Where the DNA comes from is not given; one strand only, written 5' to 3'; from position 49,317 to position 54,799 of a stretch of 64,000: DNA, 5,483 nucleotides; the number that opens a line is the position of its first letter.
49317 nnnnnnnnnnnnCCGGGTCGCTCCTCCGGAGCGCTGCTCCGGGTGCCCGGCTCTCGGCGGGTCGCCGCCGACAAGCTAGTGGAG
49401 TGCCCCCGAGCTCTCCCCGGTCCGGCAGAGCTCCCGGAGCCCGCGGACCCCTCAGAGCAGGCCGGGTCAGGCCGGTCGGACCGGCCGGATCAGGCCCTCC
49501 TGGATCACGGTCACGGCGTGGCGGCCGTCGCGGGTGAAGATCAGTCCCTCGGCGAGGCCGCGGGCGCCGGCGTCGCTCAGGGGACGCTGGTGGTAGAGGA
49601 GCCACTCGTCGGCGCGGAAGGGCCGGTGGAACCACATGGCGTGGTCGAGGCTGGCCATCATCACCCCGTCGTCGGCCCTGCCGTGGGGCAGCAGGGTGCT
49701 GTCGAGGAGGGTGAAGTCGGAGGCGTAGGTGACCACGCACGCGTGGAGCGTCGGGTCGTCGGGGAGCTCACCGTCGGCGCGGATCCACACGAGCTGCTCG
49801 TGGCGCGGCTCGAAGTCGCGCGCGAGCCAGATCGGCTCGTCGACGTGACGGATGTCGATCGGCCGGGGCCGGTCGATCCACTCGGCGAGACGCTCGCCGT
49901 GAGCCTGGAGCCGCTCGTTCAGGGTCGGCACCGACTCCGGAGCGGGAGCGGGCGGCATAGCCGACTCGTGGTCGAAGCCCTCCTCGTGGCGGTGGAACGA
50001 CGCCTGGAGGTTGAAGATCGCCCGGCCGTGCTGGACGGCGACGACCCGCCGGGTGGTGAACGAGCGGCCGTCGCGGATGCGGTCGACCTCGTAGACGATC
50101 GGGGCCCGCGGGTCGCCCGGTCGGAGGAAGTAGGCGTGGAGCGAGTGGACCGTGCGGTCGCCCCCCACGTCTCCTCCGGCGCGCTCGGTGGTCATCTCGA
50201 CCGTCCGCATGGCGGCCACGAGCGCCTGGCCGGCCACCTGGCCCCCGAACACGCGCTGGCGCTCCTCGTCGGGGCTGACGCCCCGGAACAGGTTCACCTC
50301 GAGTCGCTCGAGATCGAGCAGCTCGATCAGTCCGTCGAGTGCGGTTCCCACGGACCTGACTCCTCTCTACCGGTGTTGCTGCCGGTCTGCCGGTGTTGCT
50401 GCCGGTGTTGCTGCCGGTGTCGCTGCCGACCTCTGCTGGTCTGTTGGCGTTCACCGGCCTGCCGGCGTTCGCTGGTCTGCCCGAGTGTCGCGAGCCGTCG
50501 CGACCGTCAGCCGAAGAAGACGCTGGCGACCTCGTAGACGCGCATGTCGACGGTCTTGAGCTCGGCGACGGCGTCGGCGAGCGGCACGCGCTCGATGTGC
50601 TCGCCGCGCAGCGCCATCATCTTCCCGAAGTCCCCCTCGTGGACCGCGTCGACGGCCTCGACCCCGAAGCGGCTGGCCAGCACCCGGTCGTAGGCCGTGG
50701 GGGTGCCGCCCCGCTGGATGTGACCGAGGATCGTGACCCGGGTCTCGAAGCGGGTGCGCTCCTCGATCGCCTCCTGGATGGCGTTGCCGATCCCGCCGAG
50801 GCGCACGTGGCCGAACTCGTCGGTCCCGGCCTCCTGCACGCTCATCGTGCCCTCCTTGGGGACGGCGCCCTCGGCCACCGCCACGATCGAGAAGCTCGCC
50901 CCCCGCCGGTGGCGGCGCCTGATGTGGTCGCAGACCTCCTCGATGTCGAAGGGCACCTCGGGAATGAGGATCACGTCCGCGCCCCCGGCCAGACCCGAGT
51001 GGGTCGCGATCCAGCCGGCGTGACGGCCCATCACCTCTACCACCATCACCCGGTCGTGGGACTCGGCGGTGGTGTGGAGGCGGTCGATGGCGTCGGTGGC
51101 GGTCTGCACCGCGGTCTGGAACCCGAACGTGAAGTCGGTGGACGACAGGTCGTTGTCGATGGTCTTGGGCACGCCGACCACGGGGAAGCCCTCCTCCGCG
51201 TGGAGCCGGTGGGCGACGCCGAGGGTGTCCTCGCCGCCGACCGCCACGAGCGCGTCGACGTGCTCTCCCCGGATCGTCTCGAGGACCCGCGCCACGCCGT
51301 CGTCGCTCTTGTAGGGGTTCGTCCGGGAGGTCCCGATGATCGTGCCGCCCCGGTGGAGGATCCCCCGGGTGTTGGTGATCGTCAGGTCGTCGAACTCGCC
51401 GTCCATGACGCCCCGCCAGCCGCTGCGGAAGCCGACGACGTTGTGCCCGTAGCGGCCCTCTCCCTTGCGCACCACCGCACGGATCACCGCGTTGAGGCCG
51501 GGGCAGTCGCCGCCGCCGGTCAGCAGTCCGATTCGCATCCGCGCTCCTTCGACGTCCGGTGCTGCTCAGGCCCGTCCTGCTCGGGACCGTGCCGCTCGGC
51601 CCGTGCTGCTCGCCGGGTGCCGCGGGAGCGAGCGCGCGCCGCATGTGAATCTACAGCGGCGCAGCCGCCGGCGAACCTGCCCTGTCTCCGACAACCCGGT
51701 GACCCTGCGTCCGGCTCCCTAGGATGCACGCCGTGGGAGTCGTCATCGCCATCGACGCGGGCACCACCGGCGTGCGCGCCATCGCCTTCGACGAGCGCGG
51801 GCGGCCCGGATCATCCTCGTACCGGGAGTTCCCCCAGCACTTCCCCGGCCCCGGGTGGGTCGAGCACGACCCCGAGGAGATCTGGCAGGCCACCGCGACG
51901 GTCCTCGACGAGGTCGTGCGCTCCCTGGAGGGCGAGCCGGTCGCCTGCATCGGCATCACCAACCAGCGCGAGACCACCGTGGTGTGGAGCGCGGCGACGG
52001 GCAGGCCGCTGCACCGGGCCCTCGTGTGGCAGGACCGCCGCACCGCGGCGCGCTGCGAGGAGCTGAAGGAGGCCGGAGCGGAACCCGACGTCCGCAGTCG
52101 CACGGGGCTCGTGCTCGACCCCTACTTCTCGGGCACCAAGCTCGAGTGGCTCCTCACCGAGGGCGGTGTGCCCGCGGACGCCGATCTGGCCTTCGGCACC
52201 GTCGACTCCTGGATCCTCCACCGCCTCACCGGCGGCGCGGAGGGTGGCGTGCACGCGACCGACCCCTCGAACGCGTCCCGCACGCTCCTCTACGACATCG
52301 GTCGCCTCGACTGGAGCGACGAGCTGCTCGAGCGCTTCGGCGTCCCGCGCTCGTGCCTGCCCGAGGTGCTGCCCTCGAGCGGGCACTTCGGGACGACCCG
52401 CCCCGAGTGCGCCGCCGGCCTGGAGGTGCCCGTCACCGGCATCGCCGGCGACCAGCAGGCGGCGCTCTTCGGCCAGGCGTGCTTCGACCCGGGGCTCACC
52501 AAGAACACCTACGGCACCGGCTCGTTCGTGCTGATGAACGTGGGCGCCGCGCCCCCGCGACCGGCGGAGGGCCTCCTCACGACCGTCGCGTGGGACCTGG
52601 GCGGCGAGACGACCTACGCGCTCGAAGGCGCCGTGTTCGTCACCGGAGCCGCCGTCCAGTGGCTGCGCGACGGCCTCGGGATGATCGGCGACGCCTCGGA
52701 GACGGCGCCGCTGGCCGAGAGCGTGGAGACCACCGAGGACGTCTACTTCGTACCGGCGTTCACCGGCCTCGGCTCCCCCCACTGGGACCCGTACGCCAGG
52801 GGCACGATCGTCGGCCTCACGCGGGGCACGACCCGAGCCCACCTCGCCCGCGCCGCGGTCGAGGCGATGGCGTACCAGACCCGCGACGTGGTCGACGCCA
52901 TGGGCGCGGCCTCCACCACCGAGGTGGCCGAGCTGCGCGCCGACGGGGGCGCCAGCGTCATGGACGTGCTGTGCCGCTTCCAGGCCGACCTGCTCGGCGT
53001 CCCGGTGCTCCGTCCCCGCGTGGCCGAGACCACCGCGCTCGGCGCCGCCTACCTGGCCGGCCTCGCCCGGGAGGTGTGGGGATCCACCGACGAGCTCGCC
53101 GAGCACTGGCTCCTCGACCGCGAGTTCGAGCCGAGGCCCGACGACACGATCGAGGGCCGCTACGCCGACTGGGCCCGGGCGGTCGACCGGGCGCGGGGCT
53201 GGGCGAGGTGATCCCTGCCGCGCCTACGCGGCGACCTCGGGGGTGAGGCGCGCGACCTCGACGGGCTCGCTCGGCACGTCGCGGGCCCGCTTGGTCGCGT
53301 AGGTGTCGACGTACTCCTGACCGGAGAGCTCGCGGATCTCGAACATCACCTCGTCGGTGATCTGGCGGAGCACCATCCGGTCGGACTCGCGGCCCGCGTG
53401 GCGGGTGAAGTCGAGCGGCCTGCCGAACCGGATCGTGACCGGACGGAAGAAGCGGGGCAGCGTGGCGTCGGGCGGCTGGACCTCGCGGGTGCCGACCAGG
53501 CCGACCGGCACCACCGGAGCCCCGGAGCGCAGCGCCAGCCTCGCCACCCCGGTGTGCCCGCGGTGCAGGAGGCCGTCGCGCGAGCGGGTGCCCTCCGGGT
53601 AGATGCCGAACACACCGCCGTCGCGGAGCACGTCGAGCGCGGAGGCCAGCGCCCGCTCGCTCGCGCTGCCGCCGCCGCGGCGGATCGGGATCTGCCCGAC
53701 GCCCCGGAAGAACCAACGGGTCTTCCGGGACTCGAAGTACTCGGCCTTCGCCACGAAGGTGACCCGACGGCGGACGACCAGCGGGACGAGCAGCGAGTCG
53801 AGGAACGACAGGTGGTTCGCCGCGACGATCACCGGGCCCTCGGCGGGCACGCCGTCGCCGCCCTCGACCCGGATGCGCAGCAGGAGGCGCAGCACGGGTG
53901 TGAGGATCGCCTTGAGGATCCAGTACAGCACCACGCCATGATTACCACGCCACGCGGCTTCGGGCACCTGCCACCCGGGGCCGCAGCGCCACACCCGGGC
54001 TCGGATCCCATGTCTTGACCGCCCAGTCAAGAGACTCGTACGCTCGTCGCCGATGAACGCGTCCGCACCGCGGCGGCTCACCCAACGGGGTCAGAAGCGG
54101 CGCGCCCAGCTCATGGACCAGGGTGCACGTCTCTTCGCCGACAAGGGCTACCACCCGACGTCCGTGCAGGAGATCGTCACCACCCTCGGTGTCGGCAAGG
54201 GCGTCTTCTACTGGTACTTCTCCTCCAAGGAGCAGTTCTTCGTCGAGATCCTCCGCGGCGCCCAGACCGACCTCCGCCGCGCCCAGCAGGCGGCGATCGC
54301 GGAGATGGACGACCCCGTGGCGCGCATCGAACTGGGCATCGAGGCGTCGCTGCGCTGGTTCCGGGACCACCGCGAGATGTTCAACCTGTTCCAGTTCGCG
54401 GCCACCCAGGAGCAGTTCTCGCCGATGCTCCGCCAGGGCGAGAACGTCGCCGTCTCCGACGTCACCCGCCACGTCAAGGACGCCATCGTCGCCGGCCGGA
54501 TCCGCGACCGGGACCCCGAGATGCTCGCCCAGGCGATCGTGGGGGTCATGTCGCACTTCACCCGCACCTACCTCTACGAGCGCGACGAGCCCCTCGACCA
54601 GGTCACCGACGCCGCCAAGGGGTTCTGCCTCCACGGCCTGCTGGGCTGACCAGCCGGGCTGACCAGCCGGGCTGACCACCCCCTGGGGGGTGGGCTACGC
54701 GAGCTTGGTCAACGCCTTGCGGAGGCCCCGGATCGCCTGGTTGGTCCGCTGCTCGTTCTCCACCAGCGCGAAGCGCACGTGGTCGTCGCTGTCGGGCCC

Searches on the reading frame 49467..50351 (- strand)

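Call 62: search_protein_families(library=pfam, proteins=[window:49467-50351:-], max_evalue=0.001)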
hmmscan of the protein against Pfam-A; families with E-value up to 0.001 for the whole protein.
window:49467-50351:- (294 aa): 3 families
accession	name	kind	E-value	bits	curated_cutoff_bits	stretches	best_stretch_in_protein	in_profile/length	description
PF02551.21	Acyl_CoA_thio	-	5.8e-40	136.6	21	2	175-287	18-132/132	Acyl-CoA thioesterase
PF20789.3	4HBT_3C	-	1.7e-22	80.6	24.1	1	151-288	14-140/140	Acyl-CoA thioesterase C-terminal domain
PF13622.12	4HBT_3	-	1.3e-20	73.8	24.3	1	33-120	10-83/83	Acyl-CoA thioesterase N-terminal domain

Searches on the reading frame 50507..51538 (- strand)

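Call 62: search_protein_families(library=pfam, proteins=[window:50507-51538:-], max_evalue=0.001)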
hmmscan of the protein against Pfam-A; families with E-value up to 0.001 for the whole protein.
window:50507-51538:- (343 aa): 1 family
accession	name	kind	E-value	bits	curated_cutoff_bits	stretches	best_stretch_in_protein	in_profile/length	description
PF00365.25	PFK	-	3.1e-113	378.2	30.9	1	2-299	1-277/277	Phosphofructokinase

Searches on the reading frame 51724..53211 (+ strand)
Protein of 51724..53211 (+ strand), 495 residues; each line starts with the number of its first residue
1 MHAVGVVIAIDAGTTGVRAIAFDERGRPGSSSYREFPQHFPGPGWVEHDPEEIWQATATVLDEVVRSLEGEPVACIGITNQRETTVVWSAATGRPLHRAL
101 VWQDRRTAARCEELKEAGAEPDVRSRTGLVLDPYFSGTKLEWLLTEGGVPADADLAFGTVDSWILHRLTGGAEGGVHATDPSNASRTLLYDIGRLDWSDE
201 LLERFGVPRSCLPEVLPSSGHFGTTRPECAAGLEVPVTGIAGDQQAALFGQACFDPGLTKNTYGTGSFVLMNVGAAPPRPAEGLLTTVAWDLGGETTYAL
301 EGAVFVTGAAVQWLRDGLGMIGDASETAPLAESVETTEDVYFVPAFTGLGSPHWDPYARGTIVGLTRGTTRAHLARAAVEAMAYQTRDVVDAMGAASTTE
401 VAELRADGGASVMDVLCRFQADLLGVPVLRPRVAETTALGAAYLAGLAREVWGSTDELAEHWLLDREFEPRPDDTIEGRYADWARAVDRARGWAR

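Call 62: search_protein_families(library=pfam, proteins=[window:51724-53211:+], max_evalue=0.001)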
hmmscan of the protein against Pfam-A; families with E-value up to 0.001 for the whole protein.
window:51724-53211:+ (495 aa): 2 families
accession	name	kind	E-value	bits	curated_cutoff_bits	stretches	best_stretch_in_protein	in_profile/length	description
PF00370.27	FGGY_N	-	2.9e-70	237.1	28.8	1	7-250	2-245/245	FGGY family of carbohydrate kinases, N-terminal domain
PF02782.22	FGGY_C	-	1.2e-43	149.6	27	1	261-448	3-197/198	FGGY family of carbohydrate kinases, C-terminal domain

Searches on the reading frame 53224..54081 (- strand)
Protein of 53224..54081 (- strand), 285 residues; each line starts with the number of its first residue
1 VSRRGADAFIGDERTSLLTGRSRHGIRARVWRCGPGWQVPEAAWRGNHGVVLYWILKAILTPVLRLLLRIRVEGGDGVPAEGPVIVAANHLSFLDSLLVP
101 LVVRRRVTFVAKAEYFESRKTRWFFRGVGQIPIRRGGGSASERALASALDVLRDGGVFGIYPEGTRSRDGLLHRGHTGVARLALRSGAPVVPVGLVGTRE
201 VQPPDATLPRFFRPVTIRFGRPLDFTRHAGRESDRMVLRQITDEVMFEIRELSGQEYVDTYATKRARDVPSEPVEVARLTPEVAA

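Call 62: search_protein_families(library=pfam, proteins=[window:53224-54081:-], max_evalue=0.001)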
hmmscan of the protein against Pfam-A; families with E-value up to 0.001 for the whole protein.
window:53224-54081:- (285 aa): 1 family
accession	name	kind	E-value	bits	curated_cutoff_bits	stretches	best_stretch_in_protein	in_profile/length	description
PF01553.26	Acyltransferase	-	1.9e-28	99.4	23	1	69-195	1-131/132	Acyltransferase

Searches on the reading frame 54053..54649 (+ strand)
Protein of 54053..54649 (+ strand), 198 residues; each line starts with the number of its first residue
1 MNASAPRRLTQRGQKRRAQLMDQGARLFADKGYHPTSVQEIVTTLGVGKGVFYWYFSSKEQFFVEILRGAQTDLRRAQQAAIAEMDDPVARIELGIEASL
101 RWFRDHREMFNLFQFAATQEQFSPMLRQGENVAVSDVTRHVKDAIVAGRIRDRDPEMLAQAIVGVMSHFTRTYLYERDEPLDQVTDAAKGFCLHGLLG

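Call 62: search_protein_families(library=pfam, proteins=[window:54053-54649:+], max_evalue=0.001)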
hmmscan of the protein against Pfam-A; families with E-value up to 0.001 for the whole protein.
window:54053-54649:+ (198 aa): 3 families
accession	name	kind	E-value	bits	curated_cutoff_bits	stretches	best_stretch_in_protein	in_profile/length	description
PF00440.29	TetR_N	-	1e-16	60.9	24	1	20-66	1-47/47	Bacterial regulatory proteins, tetR family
PF17932.6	TetR_C_24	-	2.2e-05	25.1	26.4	1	86-171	2-89/114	Tetracyclin repressor-like, C-terminal domain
PF21351.2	TetR_C_41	-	0.00041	21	27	0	127-170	38-81/108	Tetracyclin repressor-like, C-terminal domain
